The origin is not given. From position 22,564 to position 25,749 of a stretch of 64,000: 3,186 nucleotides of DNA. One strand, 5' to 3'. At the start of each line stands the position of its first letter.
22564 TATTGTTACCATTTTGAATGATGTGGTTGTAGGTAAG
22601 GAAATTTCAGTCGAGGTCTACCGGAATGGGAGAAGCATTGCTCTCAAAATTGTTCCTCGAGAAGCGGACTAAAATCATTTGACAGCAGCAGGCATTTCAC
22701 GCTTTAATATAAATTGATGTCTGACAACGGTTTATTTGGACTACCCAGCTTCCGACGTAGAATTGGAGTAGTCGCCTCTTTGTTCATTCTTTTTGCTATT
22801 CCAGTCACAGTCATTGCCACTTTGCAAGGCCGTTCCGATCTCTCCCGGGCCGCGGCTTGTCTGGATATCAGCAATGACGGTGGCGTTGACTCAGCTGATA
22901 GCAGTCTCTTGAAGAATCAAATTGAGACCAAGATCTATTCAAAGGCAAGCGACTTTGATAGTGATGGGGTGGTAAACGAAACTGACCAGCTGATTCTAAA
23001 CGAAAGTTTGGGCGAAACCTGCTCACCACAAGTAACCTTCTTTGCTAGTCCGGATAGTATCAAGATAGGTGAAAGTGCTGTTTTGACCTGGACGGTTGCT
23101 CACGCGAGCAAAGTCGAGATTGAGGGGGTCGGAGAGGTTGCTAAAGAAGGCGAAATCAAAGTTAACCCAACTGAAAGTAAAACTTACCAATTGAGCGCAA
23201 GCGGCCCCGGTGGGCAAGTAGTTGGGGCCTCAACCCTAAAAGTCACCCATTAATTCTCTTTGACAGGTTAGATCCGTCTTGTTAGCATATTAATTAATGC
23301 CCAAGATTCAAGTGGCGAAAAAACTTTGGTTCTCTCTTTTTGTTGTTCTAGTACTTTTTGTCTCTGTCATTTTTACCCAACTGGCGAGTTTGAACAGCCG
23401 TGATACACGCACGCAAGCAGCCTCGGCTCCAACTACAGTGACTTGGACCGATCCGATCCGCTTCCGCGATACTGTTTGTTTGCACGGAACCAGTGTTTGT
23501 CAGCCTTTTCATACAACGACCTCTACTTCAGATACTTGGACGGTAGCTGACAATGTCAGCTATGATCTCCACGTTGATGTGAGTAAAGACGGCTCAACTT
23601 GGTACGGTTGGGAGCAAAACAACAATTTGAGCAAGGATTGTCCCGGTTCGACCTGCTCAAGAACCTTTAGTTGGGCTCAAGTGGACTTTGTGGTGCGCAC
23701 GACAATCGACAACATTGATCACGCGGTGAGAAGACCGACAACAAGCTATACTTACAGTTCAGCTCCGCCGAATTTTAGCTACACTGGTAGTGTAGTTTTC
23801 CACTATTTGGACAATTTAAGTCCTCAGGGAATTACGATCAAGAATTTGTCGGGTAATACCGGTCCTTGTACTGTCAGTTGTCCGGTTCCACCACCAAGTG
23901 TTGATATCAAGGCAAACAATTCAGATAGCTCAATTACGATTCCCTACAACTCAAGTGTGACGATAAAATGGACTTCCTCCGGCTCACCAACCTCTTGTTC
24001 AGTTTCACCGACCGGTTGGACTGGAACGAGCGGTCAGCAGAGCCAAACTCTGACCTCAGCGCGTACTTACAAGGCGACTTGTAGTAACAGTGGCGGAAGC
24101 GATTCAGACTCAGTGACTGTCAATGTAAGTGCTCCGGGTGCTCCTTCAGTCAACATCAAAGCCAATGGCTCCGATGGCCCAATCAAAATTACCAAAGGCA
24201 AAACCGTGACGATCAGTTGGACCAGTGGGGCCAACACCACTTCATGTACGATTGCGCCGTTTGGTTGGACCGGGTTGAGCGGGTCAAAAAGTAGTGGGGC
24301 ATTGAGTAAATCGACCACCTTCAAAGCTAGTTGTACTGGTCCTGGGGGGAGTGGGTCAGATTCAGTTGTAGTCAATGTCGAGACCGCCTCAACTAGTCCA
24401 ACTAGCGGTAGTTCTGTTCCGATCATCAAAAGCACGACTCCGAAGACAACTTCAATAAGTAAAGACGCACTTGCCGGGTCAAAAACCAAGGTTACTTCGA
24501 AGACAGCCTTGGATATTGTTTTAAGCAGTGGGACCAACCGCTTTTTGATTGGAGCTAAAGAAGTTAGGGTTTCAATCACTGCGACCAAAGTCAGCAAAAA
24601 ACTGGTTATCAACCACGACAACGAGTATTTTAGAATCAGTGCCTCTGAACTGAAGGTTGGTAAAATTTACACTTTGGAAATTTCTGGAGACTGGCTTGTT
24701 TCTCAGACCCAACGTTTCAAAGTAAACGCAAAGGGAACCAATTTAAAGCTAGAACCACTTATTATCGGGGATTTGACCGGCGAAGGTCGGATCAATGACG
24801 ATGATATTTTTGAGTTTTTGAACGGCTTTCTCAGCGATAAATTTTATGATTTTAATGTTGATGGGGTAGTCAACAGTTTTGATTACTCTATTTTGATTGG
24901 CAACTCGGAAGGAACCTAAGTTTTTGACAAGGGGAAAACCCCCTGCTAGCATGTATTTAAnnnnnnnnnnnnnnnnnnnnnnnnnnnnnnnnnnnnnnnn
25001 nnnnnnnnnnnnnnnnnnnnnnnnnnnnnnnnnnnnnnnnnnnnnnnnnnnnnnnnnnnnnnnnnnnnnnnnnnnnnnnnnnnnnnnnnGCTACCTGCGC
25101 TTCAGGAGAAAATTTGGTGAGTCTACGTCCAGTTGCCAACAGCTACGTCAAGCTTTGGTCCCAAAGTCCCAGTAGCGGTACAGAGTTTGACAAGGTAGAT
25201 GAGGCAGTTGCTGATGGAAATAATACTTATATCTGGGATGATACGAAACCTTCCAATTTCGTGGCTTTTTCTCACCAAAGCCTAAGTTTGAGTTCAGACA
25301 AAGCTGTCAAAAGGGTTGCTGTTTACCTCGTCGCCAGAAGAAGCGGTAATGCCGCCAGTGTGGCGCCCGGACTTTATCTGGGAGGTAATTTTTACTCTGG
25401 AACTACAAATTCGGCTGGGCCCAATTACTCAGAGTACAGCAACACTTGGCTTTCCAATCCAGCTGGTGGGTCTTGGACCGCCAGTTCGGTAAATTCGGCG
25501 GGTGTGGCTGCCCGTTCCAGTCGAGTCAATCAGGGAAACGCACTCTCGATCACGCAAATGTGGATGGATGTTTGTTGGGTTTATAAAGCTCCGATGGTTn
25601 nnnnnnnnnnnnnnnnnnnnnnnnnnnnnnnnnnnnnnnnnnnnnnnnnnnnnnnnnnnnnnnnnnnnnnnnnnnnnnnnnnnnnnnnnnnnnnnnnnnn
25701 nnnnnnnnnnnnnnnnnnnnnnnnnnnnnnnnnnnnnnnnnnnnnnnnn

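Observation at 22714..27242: Cohesin/dockerin-like surface-display module: three dockerin-bearing secreted proteins and a membrane-anchored cohesin-like protein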

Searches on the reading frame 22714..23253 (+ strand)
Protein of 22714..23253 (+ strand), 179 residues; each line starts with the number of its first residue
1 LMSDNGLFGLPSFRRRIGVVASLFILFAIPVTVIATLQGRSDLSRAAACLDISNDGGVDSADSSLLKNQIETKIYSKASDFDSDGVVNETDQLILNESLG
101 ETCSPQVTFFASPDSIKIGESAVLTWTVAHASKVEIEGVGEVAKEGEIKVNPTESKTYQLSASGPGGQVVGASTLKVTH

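Call 3: search_protein_families(library=pfam, proteins=[window:22714-23253:+], max_evalue=1)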
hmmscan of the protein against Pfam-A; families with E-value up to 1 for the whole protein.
window:22714-23253:+ (179 aa): 1 family
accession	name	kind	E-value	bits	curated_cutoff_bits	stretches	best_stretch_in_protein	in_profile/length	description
PF00404.24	Dockerin_1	-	1.4e-08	35.2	22.9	1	51-99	3-56/57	Dockerin type I domain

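Call 4: search_protein_families(library=ncbifam, proteins=[window:22714-23253:+], max_evalue=1)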
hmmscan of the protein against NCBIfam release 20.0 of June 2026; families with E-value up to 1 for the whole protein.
window:22714-23253:+ (179 aa): 3 families
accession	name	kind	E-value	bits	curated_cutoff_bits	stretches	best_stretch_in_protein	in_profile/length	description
NF049990.1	CellobisidaseCelK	equivalog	0.02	13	1700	1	51-98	831-881/889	cellulose 1,4-beta-cellobiosidase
TIGR00020.2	prfB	exception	0.053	12.5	370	1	132-174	206-250/353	peptide chain release factor 2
NF001859.2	PRK00591.1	equivalog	0.067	12.3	400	1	130-178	192-241/347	peptide chain release factor 1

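Call 58: search_solved_structures(query=window:22714-23253:+, max_evalue=1, show_alignments=1)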
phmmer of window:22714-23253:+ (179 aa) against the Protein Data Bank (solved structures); distinct sequences matched with E-value up to 1: 16.
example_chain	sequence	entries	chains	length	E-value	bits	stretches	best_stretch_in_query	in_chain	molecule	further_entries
2y3n_B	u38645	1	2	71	8.1e-05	25.9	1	77-110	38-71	CELLULOSOMAL FAMILY-48 PROCESSIVE GLYCOSIDE HYDROLASE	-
8x3a_A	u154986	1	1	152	0.014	18.6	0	45-97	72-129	Serine protease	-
8x39_A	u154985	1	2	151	0.014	18.6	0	45-97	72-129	Serine protease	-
2vn5_B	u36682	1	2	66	0.042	17.1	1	51-99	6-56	ENDOGLUCANASE A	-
1ohz_B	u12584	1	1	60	0.059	16.6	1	51-98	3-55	ENDO-1,4-BETA-XYLANASE Y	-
2vn6_B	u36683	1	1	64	0.14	15.4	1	51-99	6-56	ENDOGLUCANASE A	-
2mte_A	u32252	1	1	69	0.24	14.6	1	51-97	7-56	Cellulose 1,4-beta-cellobiosidase (reducing end) CelS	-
1daq_A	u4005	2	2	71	0.25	14.6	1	51-97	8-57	ENDOGLUCANASE SS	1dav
4v5e_AY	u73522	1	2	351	0.28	14.4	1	130-173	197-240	PEPTIDE CHAIN RELEASE FACTOR 2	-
4v5j_AY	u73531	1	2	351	0.28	14.4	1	130-173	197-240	PEPTIDE CHAIN RELEASE FACTOR 2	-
6c5l_AY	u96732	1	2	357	0.29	14.4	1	130-173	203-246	Peptide chain release factor 2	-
2ihr_1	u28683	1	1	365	0.29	14.4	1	130-173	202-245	Peptide chain release factor 2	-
4v4s_AY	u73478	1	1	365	0.3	14.3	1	130-173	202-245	Peptide chain release factor 2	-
4v67_AX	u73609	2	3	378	0.3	14.3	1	130-173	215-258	Bacterial peptide chain release factor 2 (RF-2) | Peptide chain release factor 2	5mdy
2ccl_B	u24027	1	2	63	0.32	14.2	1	51-98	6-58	ENDO-1,4-BETA-XYLANASE Y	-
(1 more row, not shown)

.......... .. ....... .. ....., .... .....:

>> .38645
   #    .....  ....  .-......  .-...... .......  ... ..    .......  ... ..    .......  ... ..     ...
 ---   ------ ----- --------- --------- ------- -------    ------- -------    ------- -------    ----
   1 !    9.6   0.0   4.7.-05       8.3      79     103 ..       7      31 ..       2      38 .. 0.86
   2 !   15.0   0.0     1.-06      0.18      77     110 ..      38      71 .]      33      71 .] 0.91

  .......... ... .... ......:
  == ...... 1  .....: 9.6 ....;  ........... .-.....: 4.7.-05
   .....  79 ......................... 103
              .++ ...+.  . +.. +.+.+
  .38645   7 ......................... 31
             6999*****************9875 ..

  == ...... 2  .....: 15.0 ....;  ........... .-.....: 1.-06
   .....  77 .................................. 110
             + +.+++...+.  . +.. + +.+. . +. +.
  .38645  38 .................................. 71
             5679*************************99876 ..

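Call 85: list_cluster_members(proteins=[P0001, P0125, window:22780-23253:+, P0121])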
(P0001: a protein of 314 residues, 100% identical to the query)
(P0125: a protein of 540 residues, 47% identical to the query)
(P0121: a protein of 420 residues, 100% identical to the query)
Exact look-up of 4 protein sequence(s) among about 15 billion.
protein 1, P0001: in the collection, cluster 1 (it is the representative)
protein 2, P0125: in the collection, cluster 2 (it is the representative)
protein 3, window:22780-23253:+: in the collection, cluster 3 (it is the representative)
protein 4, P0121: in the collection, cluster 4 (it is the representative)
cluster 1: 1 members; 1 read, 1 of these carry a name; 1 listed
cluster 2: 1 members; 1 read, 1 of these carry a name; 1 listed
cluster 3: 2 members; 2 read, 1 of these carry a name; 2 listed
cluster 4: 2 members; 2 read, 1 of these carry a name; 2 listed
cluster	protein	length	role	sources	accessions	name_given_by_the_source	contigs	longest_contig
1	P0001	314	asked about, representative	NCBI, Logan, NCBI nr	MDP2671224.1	MAG: cohesin domain-containing protein [bacterium] | cohesin domain-containing protein [bacterium]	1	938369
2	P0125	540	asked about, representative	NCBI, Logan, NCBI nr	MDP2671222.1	MAG: hypothetical protein Q8P13_02045 [bacterium] | hypothetical protein [bacterium]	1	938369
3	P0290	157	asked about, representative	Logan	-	-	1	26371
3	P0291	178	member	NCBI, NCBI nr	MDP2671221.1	MAG: dockerin type I domain-containing protein [bacterium] | dockerin type I domain-containing protein [bacterium]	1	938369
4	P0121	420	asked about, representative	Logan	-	-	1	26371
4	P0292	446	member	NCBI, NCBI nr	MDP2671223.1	MAG: hypothetical protein Q8P13_02050 [bacterium] | hypothetical protein [bacterium]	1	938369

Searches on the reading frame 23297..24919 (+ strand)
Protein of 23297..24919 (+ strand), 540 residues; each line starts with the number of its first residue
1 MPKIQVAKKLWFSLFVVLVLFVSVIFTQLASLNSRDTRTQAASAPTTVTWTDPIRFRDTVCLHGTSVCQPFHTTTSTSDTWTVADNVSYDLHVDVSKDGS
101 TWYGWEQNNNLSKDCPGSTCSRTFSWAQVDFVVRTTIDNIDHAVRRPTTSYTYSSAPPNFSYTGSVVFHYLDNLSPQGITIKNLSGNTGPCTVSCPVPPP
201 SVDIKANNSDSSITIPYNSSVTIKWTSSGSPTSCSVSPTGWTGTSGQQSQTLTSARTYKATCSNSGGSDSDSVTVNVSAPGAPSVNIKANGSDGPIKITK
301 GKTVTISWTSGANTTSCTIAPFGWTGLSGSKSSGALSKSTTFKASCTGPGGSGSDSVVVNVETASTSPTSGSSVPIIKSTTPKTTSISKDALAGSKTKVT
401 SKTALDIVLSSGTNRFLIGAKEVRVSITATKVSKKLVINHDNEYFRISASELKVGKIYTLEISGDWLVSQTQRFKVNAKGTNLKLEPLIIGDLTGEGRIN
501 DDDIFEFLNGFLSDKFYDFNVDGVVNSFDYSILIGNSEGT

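Call 3: search_protein_families(library=pfam, proteins=[window:23297-24919:+], max_evalue=1)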
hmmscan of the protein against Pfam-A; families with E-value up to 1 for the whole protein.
window:23297-24919:+ (540 aa): 2 families
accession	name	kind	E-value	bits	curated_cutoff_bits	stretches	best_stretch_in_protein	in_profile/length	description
PF00404.24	Dockerin_1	-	0.006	17.2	22.9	1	491-534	2-53/57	Dockerin type I domain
PF19417.4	RnlA_toxin_N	-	0.062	14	24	0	298-318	56-77/82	RNase LS, bacterial toxin N-terminal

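Call 4: search_protein_families(library=ncbifam, proteins=[window:23297-24919:+], max_evalue=1)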
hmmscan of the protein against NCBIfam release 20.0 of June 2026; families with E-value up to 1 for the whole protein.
window:23297-24919:+ (540 aa): 2 families
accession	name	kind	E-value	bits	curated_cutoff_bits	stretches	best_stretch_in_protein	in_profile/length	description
TIGR04020.1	seco_metab_LLM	subfamily_domain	0.18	10.9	244.45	1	58-97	65-103/341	MupA/Atu3671 family FMN-dependent luciferase-like monooxygenase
NF041540.1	dockerin_GC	domain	0.71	10.3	29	0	492-531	4-57/67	GC-type dockerin domain-anchored protein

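Call 56: search_solved_structures(query=window:23297-24919:+, max_evalue=1)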
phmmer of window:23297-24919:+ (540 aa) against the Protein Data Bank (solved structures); distinct sequences matched with E-value up to 1: 0.

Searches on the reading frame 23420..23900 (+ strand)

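Call 77: search_protein_families(library=phrogs, proteins=[window:23420-23900:+], max_evalue=0.01)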
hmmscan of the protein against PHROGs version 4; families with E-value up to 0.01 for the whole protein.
window:23420-23900:+ (160 aa): 0 families

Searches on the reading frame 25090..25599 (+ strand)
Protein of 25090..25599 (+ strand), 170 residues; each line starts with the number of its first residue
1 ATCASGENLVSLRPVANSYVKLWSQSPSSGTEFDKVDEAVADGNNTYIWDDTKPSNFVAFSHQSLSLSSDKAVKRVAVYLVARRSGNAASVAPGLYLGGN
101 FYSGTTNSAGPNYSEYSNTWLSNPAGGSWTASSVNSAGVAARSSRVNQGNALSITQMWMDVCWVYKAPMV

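Call 52: search_protein_representatives(protein=window:25090-25599:+)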
Query: 170 residues. Proteins with E-value up to 0.001 (for the whole library): 623; up to 1e-10: 34; up to 1e-30: 4. The best 150 are listed.
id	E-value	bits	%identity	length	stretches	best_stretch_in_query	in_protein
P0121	1.3e-105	367.0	100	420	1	1-170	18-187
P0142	3.6e-40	154.2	47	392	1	1-168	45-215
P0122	5.3e-34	134.1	43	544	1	1-164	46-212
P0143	5.8e-31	124.3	41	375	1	3-168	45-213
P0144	4.7e-24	101.8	35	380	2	8-162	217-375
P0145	5.5e-22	95.1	35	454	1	3-163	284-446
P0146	4.3e-20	88.9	31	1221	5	29-161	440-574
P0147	6.9e-20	88.2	37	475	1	1-165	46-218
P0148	1.4e-19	87.3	35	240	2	10-162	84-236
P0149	1.6e-18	83.8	42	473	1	1-167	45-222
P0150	5.5e-18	82.1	30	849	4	36-159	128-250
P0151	1.5e-17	80.6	30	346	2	16-161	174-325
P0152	2.2e-17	80.1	33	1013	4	61-161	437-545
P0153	1.3e-16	77.6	30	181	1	5-162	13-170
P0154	8.3e-16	75.0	32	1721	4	29-136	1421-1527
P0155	5.3e-15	72.4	31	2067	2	11-137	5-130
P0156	5.9e-15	72.2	34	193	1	11-164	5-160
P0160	1.4e-13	67.7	32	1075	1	9-163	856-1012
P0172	9.5e-11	58.5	33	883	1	10-165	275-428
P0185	4.8e-10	56.2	36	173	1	12-161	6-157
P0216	1.1e-08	51.9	33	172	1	11-163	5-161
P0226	1.7e-08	51.2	31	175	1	10-162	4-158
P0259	1.2e-07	48.5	30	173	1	11-162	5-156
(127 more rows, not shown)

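Call 54: search_protein_families(library=pfam, proteins=[P0146, P0150, P0153, P0156, P0154, P0155, P0144, P0145, P0160, P0172], max_evalue=0.001)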
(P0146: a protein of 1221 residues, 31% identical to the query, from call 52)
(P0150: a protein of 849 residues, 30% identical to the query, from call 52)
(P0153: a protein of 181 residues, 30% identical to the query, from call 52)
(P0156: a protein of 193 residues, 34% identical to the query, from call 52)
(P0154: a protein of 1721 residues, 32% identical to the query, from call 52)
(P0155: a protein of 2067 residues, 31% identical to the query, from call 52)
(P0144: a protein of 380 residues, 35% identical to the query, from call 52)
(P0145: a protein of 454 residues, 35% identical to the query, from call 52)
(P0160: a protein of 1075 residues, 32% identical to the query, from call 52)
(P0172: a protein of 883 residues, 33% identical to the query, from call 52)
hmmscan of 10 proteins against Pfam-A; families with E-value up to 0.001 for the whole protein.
P0146 (1221 aa): 1 family
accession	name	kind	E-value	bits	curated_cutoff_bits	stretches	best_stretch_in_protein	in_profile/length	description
PF07705.17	CARDB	-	0.00013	22.5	22.7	1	1073-1155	12-82/101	CARDB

P0150 (849 aa): 2 families
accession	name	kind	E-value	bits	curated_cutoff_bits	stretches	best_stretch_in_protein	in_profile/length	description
PF00963.24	Cohesin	-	3.7e-07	30.9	24.1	1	670-757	16-106/139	Cohesin domain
PF00404.24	Dockerin_1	-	0.0001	22.8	22.9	1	791-837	2-49/57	Dockerin type I domain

P0153 (181 aa): 0 families

P0156 (193 aa): 0 families

P0154 (1721 aa): 9 families
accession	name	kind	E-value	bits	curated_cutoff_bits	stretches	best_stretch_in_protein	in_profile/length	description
PF18998.6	Flg_new_2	-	8.2e-28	96.6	23.6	2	716-782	2-70/73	Divergent InlB B-repeat domain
PF02868.21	Peptidase_M4_C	-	1e-22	81.2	24.4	1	546-709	7-165/165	Thermolysin metallopeptidase, alpha-helical domain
PF22544.2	HYDIN_VesB_CFA65-like_Ig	-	7.6e-18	65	25.5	2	786-889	1-98/100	HYDIN/CFA65/VesB-like, Ig-like domain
PF15780.11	ASH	-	2.6e-15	56.8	27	2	1133-1226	10-97/98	Abnormal spindle-like microcephaly-assoc'd, ASPM-SPD-2-Hydin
PF22073.2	Cep192_D4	-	4e-15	56.4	35.5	2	1130-1234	3-110/112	Cep192 domain 4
PF01447.24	Peptidase_M4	-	7.1e-12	46.4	22.4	1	380-519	20-144/145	Thermolysin metallopeptidase, catalytic domain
PF07610.17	DUF1573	-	2.4e-06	27.9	26.1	0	793-884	6-91/98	Protein of unknown function (DUF1573)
PF12371.14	TMEM131_like_N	-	7.6e-06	26.5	28.8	0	1132-1217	2-82/84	Transmembrane protein 131-like N-terminal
PF24770.2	Ig-CFAP74_2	-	3.5e-05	24.8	27.4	0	1189-1235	137-182/185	CFAP74 second Ig-like domain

P0155 (2067 aa): 1 family
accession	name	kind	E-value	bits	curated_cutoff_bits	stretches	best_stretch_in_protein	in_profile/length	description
PF15892.11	BNR_4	-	1.1e-11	45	27.3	1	377-639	29-269/272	BNR repeat-containing family member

P0144 (380 aa): 0 families

P0145 (454 aa): 0 families

P0160 (1075 aa): 1 family
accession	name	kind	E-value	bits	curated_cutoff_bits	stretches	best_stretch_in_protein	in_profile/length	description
PF13385.13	Laminin_G_3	-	1.2e-12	48.6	27.6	1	66-220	4-151/151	Concanavalin A-like lectin/glucanases superfamily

P0172 (883 aa): 1 family
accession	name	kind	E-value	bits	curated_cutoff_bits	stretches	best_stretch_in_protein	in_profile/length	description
PF06605.17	Prophage_tail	-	8.9e-12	45.6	31.3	1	431-564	79-223/250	Prophage endopeptidase tail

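Call 77: search_protein_families(library=phrogs, proteins=[window:25090-25599:+, P0153, P0156, P0185, P0216, P0226, P0259, P0172], max_evalue=0.01)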
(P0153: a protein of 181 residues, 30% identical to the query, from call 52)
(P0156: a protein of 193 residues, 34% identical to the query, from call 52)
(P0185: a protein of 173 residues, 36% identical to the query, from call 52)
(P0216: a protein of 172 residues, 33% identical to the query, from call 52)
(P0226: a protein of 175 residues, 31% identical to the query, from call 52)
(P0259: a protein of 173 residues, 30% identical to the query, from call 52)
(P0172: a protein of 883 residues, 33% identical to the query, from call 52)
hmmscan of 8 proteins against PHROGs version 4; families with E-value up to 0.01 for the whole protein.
window:25090-25599:+ (170 aa): 0 families

P0153 (181 aa): 1 family
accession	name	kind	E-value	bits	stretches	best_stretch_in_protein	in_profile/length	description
phrog_2448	-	unknown function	8e-07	29.6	1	23-151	203-333/335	-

P0156 (193 aa): 2 families
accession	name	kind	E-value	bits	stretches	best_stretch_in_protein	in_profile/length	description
phrog_2448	-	unknown function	4.8e-08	33.6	1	2-136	198-330/335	-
phrog_6368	-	unknown function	3.4e-06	27.5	1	85-138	273-325/328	-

P0185 (173 aa): 2 families
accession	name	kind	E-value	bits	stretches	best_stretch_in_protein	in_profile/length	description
phrog_6368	-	unknown function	2.3e-05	24.8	1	6-134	201-322/328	-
phrog_2448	-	unknown function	6.3e-05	23.3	1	6-133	202-328/335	-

P0216 (172 aa): 3 families
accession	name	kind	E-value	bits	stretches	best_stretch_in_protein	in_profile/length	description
phrog_6368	-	unknown function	2.6e-12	47.6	1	5-142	200-325/328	-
phrog_2448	-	unknown function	2.6e-10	41.1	1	3-143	199-333/335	-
phrog_14065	-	unknown function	0.002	17.4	1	5-159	208-378/1152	-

P0226 (175 aa): 4 families
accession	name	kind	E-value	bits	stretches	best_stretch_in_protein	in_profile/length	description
phrog_6368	-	unknown function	4.5e-10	40.3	1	1-140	196-327/328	-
phrog_2448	-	unknown function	8.6e-09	36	1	2-139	198-333/335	-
phrog_30887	-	unknown function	0.00072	18.8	1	71-137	700-767/771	-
phrog_10924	-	unknown function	0.0013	18.8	1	44-139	308-407/409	-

P0259 (173 aa): 2 families
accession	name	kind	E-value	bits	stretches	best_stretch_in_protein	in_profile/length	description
phrog_2448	-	unknown function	1.9e-10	41.5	1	3-139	199-333/335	-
phrog_6368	-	unknown function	1.3e-09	38.7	1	33-139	219-326/328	-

P0172 (883 aa): 4 families
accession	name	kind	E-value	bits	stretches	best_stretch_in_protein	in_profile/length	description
phrog_4311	-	head and packaging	1.6e-44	153.5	1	440-882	182-645/651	minor head protein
phrog_32822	-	head and packaging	2.3e-11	43.1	1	607-847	1303-1518/1548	virion structural protein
phrog_400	-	tail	0.00032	20.7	1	450-561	208-318/654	tail protein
phrog_5555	-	tail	0.0025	17.2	0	431-595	177-356/788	tail protein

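Call 78: search_solved_structures(query=A6, max_evalue=1, show_alignments=1)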
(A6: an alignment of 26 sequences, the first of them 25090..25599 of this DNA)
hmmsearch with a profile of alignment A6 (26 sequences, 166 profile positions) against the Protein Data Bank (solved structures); distinct sequences matched with E-value up to 1: 2.
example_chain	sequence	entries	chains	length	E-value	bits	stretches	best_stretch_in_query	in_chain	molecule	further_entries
7ycs_A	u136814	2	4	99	0.16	15.2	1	2-78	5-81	Toxin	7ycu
6n4v_Af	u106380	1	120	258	0.2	14.8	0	37-94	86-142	Coat protein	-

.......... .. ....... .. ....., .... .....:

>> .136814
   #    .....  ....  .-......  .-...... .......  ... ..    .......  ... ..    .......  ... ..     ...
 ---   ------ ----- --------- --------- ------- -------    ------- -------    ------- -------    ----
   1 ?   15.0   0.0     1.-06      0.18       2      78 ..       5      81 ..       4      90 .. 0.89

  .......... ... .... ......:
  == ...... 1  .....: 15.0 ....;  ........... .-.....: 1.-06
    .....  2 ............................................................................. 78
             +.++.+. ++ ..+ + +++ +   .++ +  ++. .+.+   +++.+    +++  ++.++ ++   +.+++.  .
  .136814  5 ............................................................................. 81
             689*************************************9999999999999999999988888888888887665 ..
